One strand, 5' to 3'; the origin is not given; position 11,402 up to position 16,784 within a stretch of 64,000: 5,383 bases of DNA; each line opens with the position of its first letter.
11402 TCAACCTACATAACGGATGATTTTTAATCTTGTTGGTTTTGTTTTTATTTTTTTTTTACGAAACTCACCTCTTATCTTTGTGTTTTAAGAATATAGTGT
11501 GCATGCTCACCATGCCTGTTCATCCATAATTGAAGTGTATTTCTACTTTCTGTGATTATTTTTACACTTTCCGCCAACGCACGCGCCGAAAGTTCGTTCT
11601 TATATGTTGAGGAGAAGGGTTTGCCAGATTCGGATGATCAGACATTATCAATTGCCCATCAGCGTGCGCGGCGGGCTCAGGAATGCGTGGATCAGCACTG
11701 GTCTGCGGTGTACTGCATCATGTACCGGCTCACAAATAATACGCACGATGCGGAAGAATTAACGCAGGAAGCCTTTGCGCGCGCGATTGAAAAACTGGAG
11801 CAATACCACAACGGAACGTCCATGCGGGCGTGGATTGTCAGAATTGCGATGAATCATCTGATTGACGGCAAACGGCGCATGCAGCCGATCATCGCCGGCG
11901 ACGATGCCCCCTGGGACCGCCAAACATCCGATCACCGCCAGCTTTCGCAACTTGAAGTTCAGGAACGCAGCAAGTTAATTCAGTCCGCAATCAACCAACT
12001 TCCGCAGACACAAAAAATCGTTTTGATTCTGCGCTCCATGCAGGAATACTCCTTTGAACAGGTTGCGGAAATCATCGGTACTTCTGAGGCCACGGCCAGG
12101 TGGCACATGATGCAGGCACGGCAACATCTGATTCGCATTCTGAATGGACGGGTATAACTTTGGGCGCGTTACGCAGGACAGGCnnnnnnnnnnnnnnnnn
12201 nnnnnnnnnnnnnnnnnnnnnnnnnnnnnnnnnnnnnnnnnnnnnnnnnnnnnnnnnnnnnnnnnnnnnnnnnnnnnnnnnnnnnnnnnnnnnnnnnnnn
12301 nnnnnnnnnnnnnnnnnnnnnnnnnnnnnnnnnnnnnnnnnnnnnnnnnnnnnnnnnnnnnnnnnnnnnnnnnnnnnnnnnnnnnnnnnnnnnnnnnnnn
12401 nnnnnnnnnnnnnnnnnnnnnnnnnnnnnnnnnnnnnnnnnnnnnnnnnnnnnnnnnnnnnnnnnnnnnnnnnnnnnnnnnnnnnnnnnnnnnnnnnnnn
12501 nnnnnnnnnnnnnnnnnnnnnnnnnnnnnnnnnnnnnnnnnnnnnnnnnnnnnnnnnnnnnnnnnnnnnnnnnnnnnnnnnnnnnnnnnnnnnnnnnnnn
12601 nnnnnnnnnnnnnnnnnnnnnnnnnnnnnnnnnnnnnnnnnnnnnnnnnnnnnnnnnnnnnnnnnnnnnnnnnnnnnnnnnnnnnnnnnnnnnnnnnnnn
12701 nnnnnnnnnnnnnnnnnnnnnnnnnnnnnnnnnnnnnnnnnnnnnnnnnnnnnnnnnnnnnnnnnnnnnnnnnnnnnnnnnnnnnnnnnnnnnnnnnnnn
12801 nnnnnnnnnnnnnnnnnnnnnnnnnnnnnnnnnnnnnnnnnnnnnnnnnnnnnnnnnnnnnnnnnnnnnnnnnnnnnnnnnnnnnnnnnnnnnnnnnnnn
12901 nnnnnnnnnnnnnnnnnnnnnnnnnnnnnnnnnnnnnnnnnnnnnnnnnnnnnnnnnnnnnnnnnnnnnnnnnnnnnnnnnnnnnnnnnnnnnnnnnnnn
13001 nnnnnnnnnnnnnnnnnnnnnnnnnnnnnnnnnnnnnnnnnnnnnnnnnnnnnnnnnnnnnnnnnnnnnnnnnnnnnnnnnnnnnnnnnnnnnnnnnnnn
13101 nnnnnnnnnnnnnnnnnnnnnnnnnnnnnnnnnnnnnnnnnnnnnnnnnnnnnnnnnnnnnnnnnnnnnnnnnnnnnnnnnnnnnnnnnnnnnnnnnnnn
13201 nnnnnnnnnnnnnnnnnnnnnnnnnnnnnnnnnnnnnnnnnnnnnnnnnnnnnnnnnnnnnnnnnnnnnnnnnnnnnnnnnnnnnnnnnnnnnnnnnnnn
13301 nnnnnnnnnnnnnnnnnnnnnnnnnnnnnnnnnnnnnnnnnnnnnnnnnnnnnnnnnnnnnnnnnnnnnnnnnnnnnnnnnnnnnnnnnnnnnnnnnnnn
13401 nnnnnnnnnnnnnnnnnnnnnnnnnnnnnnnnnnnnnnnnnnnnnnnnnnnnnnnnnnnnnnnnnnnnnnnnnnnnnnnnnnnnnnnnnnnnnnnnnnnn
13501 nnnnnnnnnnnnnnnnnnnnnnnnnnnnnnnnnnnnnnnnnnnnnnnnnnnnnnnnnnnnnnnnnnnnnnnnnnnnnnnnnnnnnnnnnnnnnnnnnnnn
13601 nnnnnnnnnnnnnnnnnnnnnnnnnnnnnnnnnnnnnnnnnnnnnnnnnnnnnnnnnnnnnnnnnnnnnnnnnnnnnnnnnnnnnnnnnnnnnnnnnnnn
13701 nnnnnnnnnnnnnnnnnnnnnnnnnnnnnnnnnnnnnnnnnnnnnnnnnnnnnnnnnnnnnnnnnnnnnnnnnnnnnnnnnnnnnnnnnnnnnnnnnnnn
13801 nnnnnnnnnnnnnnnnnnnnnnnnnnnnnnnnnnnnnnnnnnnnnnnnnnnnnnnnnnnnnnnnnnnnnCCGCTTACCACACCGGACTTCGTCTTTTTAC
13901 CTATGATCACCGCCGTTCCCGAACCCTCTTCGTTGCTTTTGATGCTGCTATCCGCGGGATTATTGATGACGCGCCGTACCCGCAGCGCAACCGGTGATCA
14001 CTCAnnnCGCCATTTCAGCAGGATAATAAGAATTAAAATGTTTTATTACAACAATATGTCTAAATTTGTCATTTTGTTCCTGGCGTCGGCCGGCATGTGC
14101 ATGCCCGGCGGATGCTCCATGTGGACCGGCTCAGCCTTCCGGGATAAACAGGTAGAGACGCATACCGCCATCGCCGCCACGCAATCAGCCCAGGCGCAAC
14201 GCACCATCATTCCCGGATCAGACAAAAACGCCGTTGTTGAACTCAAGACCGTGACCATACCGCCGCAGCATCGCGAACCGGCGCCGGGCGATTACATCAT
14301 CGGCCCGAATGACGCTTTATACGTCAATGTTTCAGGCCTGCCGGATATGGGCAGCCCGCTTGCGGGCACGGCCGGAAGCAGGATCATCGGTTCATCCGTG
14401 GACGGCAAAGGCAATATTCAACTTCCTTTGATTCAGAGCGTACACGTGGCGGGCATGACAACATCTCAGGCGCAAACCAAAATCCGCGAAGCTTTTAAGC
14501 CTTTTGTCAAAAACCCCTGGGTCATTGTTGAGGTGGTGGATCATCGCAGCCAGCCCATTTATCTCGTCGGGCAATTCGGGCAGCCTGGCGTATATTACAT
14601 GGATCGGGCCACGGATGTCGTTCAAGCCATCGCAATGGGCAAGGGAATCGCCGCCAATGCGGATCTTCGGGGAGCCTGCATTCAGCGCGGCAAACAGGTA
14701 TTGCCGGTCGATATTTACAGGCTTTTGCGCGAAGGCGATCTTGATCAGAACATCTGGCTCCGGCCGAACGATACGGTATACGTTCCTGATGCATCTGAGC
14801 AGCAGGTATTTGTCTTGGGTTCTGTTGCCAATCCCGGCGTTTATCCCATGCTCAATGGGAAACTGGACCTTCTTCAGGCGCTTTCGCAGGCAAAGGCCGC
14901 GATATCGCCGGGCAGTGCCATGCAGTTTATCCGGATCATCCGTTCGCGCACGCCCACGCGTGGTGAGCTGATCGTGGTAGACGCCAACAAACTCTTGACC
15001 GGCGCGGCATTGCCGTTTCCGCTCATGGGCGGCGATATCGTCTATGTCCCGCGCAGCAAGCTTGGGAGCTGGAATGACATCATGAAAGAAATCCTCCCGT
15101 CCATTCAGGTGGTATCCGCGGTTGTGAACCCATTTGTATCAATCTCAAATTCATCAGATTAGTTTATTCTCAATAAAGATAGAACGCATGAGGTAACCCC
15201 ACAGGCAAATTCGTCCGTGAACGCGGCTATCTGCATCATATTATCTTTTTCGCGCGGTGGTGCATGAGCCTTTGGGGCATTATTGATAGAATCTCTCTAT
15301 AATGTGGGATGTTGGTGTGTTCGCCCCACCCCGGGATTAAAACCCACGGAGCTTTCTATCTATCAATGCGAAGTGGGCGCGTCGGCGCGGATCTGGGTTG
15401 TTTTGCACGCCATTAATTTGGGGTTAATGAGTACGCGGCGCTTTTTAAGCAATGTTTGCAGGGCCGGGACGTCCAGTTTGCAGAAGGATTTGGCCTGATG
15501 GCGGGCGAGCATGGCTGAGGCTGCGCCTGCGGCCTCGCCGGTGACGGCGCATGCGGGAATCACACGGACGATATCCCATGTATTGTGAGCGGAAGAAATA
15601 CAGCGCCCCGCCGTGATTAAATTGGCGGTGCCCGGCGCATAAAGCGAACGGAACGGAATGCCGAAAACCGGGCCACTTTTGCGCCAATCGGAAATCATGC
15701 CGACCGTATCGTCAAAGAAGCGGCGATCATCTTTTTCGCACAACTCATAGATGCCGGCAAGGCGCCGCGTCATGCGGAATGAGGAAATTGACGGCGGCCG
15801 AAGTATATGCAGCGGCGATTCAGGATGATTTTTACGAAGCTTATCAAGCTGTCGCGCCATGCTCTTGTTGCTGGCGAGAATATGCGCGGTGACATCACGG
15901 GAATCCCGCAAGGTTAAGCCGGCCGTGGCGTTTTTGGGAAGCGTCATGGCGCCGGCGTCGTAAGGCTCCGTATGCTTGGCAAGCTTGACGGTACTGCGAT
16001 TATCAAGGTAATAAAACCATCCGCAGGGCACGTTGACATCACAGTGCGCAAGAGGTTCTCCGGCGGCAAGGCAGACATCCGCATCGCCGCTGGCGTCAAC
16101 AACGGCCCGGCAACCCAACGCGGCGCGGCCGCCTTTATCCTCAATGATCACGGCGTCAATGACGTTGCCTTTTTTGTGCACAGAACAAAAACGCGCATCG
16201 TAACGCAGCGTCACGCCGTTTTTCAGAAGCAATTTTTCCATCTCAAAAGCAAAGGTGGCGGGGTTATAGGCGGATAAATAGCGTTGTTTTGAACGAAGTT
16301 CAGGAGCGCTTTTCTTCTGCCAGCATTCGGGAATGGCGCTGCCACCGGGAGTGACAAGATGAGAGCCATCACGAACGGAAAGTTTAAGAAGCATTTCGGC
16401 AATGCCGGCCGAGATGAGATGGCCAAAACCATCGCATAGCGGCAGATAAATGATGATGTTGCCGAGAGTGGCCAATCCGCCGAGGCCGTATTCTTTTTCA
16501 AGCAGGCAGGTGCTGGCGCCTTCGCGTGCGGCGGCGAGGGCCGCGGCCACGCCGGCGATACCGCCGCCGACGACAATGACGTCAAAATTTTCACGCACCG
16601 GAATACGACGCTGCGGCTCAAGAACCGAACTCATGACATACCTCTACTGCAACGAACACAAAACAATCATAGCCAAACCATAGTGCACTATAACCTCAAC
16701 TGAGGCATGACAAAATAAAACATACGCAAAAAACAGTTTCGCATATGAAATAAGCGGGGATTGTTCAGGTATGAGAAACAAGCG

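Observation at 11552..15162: ECF sigma / zinc-finger anti-sigma pair embedded in an EPS export operon, with the anti-sigma factor ending in a PEP-CTERM (exosortase) signal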

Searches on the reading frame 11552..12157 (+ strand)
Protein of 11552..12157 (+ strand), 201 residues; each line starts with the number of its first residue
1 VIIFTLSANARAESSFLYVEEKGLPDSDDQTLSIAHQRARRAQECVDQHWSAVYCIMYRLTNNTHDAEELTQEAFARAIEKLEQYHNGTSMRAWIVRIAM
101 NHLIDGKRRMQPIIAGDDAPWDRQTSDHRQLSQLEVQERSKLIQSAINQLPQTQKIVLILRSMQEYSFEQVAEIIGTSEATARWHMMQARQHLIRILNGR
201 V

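Call 3: search_protein_families(library=pfam, proteins=[window:11552-12157:+], max_evalue=1)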
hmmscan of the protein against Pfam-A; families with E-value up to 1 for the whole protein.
window:11552-12157:+ (201 aa): 7 families
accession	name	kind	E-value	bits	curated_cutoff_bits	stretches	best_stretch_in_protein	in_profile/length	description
PF04542.20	Sigma70_r2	-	1.5e-14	53.9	24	1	46-109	2-67/71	Sigma-70 region 2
PF08281.18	Sigma70_r4_2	-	4.2e-13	49.2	25.7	1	142-193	3-54/54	Sigma-70, region 4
PF04545.22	Sigma70_r4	-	7.2e-07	29.1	24.1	1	146-193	1-48/50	Sigma-70, region 4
PF07638.17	Sigma70_ECF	-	4.7e-05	23.8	21.1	1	63-193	45-179/185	ECF sigma factor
PF08220.18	HTH_DeoR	-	0.08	13.1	21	1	154-183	3-32/57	DeoR-like helix-turn-helix domain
PF13412.12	HTH_24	-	0.11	12.5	21.9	0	154-186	6-38/48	Winged helix-turn-helix DNA-binding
PF23309.1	DUF7083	-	0.12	12.9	27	0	143-180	33-70/90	Domain of unknown function (DUF7083)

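Call 4: search_protein_families(library=ncbifam, proteins=[window:11552-12157:+], max_evalue=1)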
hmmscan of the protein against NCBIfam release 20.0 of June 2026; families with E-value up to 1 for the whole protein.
window:11552-12157:+ (201 aa): 95 families (the best 25 are shown)
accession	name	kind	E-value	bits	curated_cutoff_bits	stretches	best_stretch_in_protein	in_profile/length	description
NF009166.1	PRK12513.1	equivalog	8.7e-26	90.8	206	1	25-198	5-187/193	RNA polymerase sigma factor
NF058625.1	sigma_PG0214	equivalog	2e-24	86.2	130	1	51-195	15-159/170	GFO_1088 family ECF-type sigma factor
TIGR02937.1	sigma70-ECF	superfamily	5.4e-24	84.7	42.9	1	43-195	4-163/165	sigma-70 family RNA polymerase sigma factor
TIGR02950.1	SigM_subfam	subfamily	1.4e-23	83.5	147.95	1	44-196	4-157/159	RNA polymerase sigma factor, SigM family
NF007229.0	PRK09647.1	equivalog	2.3e-23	82.7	265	1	43-198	47-203/220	RNA polymerase sigma factor SigE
NF007223.0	PRK09641.1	equivalog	3.5e-23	82.4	209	1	43-197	21-184/187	RNA polymerase sigma factor SigW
TIGR02983.1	SigE-fam_strep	subfamily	4.5e-21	75.4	141.55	1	39-196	5-157/162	SigE family RNA polymerase sigma factor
TIGR02985.1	Sig70_bacteroi1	subfamily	1.5e-19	70.8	126.4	1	45-193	6-158/162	RNA polymerase sigma-70 factor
NF004113.0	PRK05602.1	equivalog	1.5e-19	70.5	208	1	25-195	29-199/211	RNA polymerase sigma factor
NF007216.0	PRK09638.1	equivalog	2.8e-19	69.6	194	1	44-197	22-174/180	RNA polymerase sigma factor SigY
TIGR02948.1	SigW_bacill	equivalog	3.9e-19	69.5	243.1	1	44-195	22-182/187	RNA polymerase sigma factor SigW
NF006930.0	PRK09415.1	subfamily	5.6e-19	68.7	198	1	38-198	14-176/179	RNA polymerase factor sigma C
NF006089.0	PRK08241.1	subfamily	3.7e-18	65.7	240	1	35-193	17-200/343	RNA polymerase subunit sigma-70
NF007226.0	PRK09644.1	equivalog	1.2e-17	64.5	199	1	51-197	12-157/166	RNA polymerase sigma factor SigM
TIGR02947.1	SigH_actino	hypoth_equivalog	1.3e-17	64.2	251.55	1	37-197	12-179/193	RNA polymerase sigma-70 factor, TIGR02947 family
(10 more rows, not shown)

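Call 9: list_cluster_members(proteins=[P0001, window:11552-12157:+, window:14038-15162:+])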
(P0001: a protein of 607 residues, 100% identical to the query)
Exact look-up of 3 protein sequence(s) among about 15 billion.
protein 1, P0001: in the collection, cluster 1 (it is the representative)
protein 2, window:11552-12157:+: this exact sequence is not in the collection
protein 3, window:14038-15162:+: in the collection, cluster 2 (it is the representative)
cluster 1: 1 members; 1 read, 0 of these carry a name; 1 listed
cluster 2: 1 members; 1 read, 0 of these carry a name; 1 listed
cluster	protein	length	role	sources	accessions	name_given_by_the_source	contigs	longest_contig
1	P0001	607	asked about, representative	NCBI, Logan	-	-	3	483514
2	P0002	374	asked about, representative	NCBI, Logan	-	-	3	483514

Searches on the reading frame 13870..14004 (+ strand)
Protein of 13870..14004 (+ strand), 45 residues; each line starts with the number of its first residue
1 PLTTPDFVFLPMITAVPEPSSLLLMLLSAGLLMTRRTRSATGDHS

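Call 34: search_protein_families(library=ncbifam, proteins=[window:13870-14004:+], max_evalue=10)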
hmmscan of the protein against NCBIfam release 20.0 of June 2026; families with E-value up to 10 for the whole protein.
seq(45 aa): 14 families
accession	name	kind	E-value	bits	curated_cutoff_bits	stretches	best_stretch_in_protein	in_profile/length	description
TIGR02595.1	PEP_CTERM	domain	8.3e-07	29.4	16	1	16-38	1-23/24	PEP-CTERM sorting domain-containing protein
NF038129.1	PEP_NF038129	equivalog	4.6e-05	23.4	65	1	12-38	167-193/194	NF038129 family PEP-CTERM protein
NF041927.1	Xrt_dep_XDP1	equivalog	5e-05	23.4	125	1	12-38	216-242/242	exosortase-dependent surface protein XDP1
NF038120.1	PEP_CTERM_QFxxD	subfamily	0.00053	19.9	80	1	13-38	190-214/215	NF038120 family PEP-CTERM protein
NF033554.9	floc_PepA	equivalog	0.0016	18.3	80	1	8-38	233-260/261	flocculation-associated PEP-CTERM protein PepA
NF038124.1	PEP_CTERM_TLD_A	exception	0.017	14.7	100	1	13-38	208-233/235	PEP_CTERM-anchored TLD domain-containing protein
NF038125.1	PEP_CTERM_THxN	subfamily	0.027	14.1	85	1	9-37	213-245/246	THxN family PEP-CTERM protein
NF038118.1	PEP_CTERM_CCXG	equivalog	0.037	13.7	90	1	14-38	174-198/199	CCXG family PEP-CTERM protein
NF038130.1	PEP_NF038130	equivalog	0.042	13.5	60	1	13-36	260-283/283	NF038130 family PEP-CTERM protein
NF038119.1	PEP_CTERM_MHFG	equivalog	0.055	13.8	100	1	10-39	230-259/260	MHFG family PEP-CTERM protein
TIGR03901.2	MYXO-CTERM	domain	0.1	13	20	1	19-38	14-33/34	MYXO-CTERM sorting domain-containing protein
NF038126.1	PEP_CTERM_FxDxF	subfamily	0.1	12.8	50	1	12-32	138-158/165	FxDxF family PEP-CTERM protein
NF041538.1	PEP_EDSA_1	subfamily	0.22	11.2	100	1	14-33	281-299/307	EDSAP-1 family PEP-CTERM protein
NF033947.0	PEP-cistern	hypoth_equivalog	0.23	11.2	60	1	14-36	171-193/195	cistern family PEP-CTERM protein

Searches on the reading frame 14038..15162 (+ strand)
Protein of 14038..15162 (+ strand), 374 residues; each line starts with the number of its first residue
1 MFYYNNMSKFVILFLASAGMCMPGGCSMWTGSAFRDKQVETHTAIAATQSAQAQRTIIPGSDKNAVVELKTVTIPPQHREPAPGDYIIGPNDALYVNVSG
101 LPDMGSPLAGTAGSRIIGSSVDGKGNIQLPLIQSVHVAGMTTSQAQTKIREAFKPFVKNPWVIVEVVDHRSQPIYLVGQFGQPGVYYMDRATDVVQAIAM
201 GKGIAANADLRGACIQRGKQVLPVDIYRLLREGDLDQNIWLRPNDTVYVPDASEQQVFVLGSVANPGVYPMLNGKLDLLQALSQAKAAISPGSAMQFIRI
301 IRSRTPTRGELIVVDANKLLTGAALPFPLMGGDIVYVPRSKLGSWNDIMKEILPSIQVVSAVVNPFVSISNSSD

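Call 3: search_protein_families(library=pfam, proteins=[window:14038-15162:+], max_evalue=1)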
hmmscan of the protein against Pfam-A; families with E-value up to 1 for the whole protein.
window:14038-15162:+ (374 aa): 3 families
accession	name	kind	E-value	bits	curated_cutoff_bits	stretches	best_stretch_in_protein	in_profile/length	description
PF22461.2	SLBB_2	-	1.2e-20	73.8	27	2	174-249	3-79/79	SLBB domain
PF02563.21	Poly_export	-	1.2e-19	70.7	28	1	81-166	2-76/77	Polysaccharide biosynthesis/export protein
PF10531.15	SLBB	-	1.3e-06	28.6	27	2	257-285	2-29/55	SLBB domain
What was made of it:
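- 14038..15162 (+): Wza-type outer-membrane polysaccharide export protein (OPX), probably the third gene of the sigma operon. Poly_export (E 1.2e-19) plus SLBB_2 (E 1.2e-20) (call 3).
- Checked: wza 14038..15162: Poly_export plus SLBB (call 3).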

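Call 4: search_protein_families(library=ncbifam, proteins=[window:14038-15162:+], max_evalue=1)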
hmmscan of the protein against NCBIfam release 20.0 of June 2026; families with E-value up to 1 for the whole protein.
window:14038-15162:+ (374 aa): 5 families
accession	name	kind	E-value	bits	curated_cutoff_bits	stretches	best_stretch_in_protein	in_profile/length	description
NF011658.0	PRK15078.1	subfamily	1.4e-36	126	333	1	85-369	84-376/380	polysaccharide export protein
TIGR03028.1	EpsE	equivalog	2.1e-26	92.7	262.65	1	85-310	1-216/239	polysaccharide export protein EpsE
TIGR03027.2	pepcterm_export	equivalog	1.4e-23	83.4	180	2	85-252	2-167/169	XrtA/PEP-CTERM system exopolysaccharide export protein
NF041843.1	EpsY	equivalog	9.5e-12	44.6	320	2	121-206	77-162/211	exopolysaccharide export protein EpsY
NF011722.0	PRK15175.1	equivalog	0.0016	17.3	456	1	125-287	111-271/355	Vi polysaccharide ABC transporter protein VexA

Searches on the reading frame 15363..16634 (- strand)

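Call 12: search_protein_families(library=ncbifam, proteins=[window:15363-16634:-], max_evalue=0.001)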
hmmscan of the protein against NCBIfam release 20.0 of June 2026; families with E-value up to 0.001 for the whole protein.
window:15363-16634:- (423 aa): 58 families (the best 25 are shown)
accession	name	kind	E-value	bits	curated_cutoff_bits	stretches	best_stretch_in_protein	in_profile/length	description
NF009477.0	PRK12843.1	equivalog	6.5e-10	38.1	758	1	6-65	6-65/578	FAD-dependent oxidoreductase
NF004789.0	PRK06134.1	subfamily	6.8e-09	34.8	747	1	12-67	8-63/581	FAD-dependent oxidoreductase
NF005882.1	PRK07843.1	equivalog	1.8e-08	33.3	788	1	17-63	2-48/547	3-oxosteroid 1-dehydrogenase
NF005511.0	PRK07121.1-4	equivalog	5.5e-08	31.7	466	1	7-61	11-65/553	FAD-binding protein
NF005512.0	PRK07121.1-5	subfamily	6.8e-08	31.5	812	1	16-64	21-69/489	FAD-binding protein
TIGR02032.1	GG-red-SF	subfamily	8.6e-08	32.2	158.8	1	17-48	1-32/297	geranylgeranyl reductase family protein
NF005510.0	PRK07121.1-3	subfamily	8.8e-08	31.3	481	1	16-65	22-71/492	FAD-binding protein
NF006130.0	PRK08274.1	equivalog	1.5e-07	30.6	369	1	15-47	4-36/467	FAD-dependent tricarballylate dehydrogenase TcuA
NF053717.1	VnlPnlRedVprA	equivalog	2.1e-07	30.2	600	1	12-54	2-44/481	vinyl phenol reductase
NF009478.0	PRK12844.1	equivalog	3.9e-07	28.8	789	1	15-65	7-57/559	3-ketosteroid-delta-1-dehydrogenase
NF041778.1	hetero_SS_HdrA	equivalog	6.4e-07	27.6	1400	1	6-60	132-187/771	ferredoxin:CoB-CoM heterodisulfide reductase subunit HdrA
TIGR01372.1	soxA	subfamily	9.3e-07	27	1164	1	7-54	159-206/996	sarcosine oxidase subunit alpha family protein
NF005691.0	PRK07494.1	equivalog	1e-06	27.6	459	1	14-48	6-40/404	UbiH/UbiF family hydroxylase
TIGR03997.1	mycofact_OYE_2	equivalog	1.2e-06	27.2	793.15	1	17-78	380-438/645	mycofactocin system FadH/OYE family oxidoreductase 2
NF005513.0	PRK07121.1-6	equivalog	2e-06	26.6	608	1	15-61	5-51/533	FAD-binding protein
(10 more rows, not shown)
